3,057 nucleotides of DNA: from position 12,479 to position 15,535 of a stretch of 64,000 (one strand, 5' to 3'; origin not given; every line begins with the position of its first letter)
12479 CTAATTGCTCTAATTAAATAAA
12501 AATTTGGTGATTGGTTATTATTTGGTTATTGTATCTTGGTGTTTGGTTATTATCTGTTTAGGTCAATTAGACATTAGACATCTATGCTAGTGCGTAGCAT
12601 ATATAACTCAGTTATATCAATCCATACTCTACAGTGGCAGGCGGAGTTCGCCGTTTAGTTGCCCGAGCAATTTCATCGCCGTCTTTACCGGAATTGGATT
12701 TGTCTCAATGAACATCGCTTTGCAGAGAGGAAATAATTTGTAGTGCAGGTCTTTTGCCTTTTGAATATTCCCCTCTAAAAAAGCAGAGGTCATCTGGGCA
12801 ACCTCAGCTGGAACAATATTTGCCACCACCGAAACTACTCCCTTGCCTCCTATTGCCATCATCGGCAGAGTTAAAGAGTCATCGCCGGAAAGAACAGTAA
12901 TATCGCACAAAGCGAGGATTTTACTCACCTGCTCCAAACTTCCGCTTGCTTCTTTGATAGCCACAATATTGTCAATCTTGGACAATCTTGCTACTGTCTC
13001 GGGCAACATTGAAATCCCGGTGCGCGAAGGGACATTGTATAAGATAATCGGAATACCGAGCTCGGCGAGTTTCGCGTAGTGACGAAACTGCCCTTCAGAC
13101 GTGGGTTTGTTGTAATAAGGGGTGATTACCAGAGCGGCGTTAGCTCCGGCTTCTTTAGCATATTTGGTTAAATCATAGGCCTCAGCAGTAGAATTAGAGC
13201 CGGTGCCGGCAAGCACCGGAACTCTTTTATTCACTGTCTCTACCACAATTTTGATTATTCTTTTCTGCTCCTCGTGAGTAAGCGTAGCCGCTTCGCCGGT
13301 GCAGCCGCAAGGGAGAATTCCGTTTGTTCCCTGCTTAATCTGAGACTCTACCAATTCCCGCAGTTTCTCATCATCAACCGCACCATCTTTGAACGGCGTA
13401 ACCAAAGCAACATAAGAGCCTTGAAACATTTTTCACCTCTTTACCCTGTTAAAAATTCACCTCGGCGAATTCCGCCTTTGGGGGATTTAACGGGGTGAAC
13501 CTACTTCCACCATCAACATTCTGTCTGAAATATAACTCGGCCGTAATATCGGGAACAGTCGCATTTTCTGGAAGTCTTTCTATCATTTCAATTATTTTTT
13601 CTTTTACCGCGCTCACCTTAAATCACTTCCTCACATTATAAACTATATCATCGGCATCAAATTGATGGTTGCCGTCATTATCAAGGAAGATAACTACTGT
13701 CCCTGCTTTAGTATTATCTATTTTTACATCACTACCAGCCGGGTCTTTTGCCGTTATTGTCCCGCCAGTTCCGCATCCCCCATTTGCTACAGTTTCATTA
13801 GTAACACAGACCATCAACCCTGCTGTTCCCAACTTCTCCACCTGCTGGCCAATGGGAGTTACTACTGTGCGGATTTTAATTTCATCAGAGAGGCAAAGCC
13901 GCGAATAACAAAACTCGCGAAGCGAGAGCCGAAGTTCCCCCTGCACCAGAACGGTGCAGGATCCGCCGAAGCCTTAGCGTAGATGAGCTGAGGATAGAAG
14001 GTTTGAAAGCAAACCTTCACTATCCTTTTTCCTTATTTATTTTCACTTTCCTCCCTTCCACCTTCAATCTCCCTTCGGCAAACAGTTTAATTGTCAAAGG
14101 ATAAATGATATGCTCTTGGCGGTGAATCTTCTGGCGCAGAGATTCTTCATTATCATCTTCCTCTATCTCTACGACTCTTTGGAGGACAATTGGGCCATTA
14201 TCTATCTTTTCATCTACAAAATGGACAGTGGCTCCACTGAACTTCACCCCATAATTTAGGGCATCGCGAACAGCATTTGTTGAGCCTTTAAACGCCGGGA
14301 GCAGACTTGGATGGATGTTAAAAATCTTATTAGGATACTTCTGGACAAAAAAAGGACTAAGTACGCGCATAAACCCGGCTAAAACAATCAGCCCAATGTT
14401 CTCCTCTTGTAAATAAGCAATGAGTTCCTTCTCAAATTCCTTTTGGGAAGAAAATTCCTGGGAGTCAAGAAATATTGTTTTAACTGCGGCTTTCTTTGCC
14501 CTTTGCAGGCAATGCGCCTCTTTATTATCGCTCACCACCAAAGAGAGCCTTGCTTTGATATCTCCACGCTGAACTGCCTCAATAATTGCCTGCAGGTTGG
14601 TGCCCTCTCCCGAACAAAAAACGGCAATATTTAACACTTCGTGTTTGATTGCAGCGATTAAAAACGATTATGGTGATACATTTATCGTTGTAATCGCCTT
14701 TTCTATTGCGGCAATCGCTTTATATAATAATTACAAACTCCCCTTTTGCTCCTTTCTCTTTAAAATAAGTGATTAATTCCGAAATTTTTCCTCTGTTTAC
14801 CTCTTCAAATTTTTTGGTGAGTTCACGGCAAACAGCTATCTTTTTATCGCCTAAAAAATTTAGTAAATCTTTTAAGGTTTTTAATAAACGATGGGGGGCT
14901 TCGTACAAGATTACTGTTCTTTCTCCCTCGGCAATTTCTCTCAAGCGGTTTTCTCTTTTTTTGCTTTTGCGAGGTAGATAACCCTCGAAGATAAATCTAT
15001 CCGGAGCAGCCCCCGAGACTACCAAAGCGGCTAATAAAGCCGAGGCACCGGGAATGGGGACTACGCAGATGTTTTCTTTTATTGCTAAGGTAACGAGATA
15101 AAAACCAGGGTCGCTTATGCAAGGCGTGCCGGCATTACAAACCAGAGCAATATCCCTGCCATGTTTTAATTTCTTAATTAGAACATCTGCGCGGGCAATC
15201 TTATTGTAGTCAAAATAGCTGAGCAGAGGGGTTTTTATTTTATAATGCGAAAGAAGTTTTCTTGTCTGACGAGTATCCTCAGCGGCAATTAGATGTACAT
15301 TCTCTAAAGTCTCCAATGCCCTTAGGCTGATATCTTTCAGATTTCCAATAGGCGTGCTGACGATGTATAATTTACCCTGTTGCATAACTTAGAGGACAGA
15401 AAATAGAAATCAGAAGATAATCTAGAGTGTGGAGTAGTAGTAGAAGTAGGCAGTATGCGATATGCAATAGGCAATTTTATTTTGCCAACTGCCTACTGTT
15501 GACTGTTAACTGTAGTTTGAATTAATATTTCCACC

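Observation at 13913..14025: Distal family-4 copy 42 kb away, with covarying terminal hairpin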

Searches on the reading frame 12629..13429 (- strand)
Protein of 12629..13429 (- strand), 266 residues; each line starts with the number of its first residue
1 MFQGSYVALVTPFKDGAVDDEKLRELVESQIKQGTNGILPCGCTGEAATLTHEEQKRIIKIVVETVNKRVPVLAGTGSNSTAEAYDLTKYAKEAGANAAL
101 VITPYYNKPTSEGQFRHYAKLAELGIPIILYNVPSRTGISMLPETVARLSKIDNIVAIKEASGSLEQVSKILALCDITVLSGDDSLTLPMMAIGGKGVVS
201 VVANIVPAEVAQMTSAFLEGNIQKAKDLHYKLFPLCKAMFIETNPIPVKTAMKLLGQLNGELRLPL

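Call 34: search_protein_families(library=pfam, proteins=[window:12629-13429:-])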
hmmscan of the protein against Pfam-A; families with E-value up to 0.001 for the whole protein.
window:12629-13429:- (266 aa): 1 family
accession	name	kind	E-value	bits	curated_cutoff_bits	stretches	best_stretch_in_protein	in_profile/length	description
PF00701.28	DHDPS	-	1.8e-91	306.3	22.1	1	2-266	2-271/289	Dihydrodipicolinate synthetase family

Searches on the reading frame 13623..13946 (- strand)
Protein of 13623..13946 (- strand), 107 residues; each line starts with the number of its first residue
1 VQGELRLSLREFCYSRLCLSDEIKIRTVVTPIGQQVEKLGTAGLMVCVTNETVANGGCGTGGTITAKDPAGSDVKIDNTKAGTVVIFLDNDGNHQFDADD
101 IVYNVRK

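Call 34: search_protein_families(library=pfam, proteins=[window:13623-13946:-])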
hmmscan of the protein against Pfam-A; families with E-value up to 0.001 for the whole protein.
window:13623-13946:- (107 aa): 0 families

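Call 50: find_homologous_proteins(query=window:13626-13898:-, max_evalue=0.01)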
Query seq(91 aa) (91 aa): 5 proteins with E <= 0.01 among 12 candidates.
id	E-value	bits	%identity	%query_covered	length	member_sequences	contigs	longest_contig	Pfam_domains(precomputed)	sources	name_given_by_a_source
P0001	9.4e-53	194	100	100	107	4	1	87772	-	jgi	-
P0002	1.0e-48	181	95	100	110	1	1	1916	-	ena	-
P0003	3.0e-46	173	90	100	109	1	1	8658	-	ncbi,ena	-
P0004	4.8e-40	153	83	100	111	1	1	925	-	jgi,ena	-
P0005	6.1e-38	146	79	100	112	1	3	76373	-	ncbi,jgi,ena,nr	ncbi:MAG: hypothetical protein J7J51_00520 [Candidatus Omnitrophica bacterium]|nr:hypothetical prote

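Call 52: find_encoding_contigs(protein=P0005, flank=3000, max_places=3)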
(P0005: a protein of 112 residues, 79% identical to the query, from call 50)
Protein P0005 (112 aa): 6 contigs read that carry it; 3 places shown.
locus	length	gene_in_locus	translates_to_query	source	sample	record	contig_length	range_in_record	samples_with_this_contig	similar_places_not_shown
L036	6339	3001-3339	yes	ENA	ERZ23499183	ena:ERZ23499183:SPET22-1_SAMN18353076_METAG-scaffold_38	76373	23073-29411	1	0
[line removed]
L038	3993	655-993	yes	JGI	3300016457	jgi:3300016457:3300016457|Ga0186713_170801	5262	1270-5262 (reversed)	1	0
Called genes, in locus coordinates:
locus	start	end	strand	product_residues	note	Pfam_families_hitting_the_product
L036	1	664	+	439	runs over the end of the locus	PF02874:ATP-synt_ab_N, PF00006:ATP-synt_ab, PF22919:ATP-synt_VA_C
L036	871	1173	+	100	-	PF02823:ATP-synt_DE_N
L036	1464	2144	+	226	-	PF00590:TP_methylase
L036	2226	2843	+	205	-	PF00551:Formyl_trans_N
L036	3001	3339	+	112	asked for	-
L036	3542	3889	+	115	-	-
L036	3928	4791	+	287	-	PF00701:DHDPS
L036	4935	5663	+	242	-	PF01255:Prenyltransf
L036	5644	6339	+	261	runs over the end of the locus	PF01148:CTP_transf_1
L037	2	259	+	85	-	?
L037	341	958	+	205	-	PF00551:Formyl_trans_N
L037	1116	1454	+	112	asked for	-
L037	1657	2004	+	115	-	-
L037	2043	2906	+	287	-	PF00701:DHDPS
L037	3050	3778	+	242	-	PF01255:Prenyltransf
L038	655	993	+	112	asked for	-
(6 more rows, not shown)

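Call 55: find_encoding_contigs(protein=P0002, flank=1500, max_places=2)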
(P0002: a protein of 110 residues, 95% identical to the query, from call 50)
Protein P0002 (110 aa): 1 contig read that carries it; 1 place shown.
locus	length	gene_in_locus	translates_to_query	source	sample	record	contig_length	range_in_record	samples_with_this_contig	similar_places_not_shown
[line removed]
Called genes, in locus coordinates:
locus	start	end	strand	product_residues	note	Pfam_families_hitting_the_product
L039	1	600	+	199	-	?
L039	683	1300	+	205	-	PF00551:Formyl_trans_N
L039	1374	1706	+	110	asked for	-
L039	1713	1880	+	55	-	-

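Call 56: find_encoding_contigs(protein=P0003, flank=1500, max_places=2)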
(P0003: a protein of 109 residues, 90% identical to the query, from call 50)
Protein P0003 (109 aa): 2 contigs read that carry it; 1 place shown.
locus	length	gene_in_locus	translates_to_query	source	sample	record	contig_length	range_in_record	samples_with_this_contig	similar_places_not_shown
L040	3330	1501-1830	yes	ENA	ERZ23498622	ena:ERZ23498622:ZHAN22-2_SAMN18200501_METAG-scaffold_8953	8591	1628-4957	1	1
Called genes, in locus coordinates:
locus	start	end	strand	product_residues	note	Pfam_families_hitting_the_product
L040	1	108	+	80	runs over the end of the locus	PF02823:ATP-synt_DE_N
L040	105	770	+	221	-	PF00590:TP_methylase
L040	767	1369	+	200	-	PF00551:Formyl_trans_N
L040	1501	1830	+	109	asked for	-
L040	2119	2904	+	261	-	-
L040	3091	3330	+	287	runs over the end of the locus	PF00701:DHDPS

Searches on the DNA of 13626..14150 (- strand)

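Call 11: search_rna_families(source=window, start=13800, end=14150, threshold=evalue, max_evalue=10)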
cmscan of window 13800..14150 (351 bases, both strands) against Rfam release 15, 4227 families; matches with E-value up to 10: 3.
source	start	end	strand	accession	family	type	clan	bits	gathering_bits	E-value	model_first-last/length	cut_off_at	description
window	13980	14074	-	RF03964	mir-H1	Gene; miRNA;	-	19.2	97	1.1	1-85/85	no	mir-H1 microRNA precursor family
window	13999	14057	+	RF01291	SNORD97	Gene; snRNA; snoRNA; CD-box;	-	16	45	2.9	35-96/142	no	Small nucleolar RNA SNORD97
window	13810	13882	-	RF01880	Xist_exon1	Gene; lncRNA;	-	12.6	50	0.48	1-85/85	no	X-chromosome inactivation gene exon 1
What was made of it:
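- On Any curated structured RNA (Rfam 15): For 13800-14150, nothing better than 19 bits against a gathering score of 97 (call 11).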

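Call 59: search_with_rna_model(model_id=R1, sources=[L036, L037, L038, L039, L040], max_evalue=1, filters=off, show_alignments=3)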
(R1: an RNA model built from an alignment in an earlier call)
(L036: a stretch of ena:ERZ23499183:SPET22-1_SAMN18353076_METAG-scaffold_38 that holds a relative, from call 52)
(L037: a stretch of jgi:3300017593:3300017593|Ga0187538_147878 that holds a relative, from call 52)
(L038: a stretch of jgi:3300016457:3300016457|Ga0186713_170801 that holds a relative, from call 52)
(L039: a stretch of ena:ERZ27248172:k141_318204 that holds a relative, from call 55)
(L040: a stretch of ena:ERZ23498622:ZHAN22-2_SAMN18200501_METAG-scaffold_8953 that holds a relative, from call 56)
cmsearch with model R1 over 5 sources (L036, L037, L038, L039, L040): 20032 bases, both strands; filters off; matches with E-value up to 1: 5.
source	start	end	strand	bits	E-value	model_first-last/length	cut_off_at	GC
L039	1290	1406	-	49.2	1.2e-09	1-81/81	no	0.53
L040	1370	1454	-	43.1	2.5e-08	1-81/81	no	0.52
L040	1383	1403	+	22.5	0.00093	48-68/81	no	0.43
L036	1261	1277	+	14.7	0.05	50-66/81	no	0.29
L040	2972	3045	-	14.1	0.07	1-81/81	no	0.34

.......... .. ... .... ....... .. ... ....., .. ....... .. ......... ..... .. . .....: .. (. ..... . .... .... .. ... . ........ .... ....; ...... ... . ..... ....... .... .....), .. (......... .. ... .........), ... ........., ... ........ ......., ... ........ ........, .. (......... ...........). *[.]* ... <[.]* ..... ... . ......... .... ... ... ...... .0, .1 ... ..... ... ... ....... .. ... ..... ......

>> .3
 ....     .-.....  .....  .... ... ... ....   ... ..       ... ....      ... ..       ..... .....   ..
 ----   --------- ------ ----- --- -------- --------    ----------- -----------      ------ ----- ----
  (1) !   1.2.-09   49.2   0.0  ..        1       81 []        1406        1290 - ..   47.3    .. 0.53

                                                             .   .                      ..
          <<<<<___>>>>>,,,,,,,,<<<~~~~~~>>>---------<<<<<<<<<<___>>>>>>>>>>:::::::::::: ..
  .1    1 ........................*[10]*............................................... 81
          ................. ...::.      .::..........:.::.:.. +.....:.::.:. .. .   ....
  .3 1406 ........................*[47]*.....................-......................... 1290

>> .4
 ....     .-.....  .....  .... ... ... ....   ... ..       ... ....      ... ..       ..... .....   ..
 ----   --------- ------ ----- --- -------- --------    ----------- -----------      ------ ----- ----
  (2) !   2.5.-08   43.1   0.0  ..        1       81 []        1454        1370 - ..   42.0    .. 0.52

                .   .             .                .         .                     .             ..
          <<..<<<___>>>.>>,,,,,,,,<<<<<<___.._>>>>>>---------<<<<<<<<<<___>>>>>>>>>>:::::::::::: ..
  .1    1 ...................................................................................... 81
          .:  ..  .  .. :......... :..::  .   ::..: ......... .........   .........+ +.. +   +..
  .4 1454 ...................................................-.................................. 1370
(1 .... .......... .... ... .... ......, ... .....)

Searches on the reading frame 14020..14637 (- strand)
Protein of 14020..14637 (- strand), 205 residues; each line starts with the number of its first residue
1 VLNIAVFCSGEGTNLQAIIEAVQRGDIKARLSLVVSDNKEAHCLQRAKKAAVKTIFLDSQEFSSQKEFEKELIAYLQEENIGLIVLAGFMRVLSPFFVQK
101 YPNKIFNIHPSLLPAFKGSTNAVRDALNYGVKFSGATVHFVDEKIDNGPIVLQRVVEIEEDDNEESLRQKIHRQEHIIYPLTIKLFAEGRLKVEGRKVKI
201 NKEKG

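Call 34: search_protein_families(library=pfam, proteins=[window:14020-14637:-])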
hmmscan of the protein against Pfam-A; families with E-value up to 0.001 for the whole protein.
window:14020-14637:- (205 aa): 1 family
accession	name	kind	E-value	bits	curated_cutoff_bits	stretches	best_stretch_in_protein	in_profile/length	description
PF00551.24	Formyl_trans_N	-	1.3e-53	181.9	26.1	1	3-182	2-180/181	Formyl transferase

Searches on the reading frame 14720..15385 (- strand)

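Call 34: search_protein_families(library=pfam, proteins=[window:14720-15385:-])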
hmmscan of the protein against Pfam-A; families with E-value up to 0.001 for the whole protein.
window:14720-15385:- (221 aa): 1 family
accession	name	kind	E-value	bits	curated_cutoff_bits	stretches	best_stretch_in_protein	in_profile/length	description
PF00590.25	TP_methylase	-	2.6e-34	119.5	27.8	1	5-204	1-211/212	Tetrapyrrole (Corrin/Porphyrin) Methylases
